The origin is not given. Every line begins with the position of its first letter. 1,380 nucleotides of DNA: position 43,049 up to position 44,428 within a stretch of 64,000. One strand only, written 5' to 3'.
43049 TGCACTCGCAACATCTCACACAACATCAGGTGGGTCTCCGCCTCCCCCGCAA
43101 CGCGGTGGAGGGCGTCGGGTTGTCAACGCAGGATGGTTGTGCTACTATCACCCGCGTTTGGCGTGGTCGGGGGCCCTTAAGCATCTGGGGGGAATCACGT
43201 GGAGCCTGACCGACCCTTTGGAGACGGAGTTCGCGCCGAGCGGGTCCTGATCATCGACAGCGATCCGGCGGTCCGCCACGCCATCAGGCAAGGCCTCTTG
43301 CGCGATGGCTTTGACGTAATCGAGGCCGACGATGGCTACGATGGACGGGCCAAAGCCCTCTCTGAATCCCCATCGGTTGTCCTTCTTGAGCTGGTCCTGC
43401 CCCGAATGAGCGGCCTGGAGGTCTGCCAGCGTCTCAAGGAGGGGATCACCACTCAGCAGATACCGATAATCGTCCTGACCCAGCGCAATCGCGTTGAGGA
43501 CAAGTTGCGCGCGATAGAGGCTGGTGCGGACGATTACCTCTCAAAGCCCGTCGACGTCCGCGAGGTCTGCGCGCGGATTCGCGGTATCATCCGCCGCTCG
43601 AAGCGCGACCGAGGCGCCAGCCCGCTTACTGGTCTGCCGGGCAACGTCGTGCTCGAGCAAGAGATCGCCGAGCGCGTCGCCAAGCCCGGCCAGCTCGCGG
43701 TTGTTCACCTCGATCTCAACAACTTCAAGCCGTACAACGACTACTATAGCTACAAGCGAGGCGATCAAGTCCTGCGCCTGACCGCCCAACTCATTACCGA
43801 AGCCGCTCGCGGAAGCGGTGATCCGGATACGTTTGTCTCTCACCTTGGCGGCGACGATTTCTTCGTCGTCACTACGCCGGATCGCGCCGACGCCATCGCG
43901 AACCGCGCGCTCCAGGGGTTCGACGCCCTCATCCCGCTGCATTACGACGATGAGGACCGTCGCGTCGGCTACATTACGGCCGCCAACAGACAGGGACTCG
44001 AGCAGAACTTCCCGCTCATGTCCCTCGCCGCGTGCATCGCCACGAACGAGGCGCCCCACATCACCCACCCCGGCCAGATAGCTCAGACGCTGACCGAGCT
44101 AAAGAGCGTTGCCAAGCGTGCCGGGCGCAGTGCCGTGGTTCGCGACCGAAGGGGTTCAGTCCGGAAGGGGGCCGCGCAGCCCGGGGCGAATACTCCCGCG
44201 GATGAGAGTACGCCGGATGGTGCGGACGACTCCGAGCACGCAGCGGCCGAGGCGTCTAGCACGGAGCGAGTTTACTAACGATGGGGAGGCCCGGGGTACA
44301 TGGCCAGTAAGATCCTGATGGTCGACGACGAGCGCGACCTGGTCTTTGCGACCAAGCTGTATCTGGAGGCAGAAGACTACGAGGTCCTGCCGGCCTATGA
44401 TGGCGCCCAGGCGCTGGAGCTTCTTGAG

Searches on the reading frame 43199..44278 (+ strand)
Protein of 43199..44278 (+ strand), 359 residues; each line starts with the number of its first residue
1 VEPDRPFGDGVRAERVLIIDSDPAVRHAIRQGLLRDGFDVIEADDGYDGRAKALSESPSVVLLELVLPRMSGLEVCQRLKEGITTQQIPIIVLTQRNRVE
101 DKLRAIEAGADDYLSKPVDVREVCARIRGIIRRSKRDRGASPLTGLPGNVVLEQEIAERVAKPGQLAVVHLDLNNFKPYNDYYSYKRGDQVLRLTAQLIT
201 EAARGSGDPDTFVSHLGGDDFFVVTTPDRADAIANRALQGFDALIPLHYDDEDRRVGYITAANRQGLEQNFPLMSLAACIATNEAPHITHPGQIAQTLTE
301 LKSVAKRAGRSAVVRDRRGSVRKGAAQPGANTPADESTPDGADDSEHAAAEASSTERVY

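Call 71: search_protein_families(library=pfam, proteins=[window:43199-44278:+], max_evalue=0.0001)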
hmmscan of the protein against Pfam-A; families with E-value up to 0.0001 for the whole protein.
window:43199-44278:+ (359 aa): 2 families
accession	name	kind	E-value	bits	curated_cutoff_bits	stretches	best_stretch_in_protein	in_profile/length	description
PF00072.30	Response_reg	-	2.8e-25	89.1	30.2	1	16-128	1-111/111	Response regulator receiver domain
PF00990.26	GGDEF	-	5.6e-13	49.4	23.8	1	142-245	5-111/161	Diguanylate cyclase, GGDEF domain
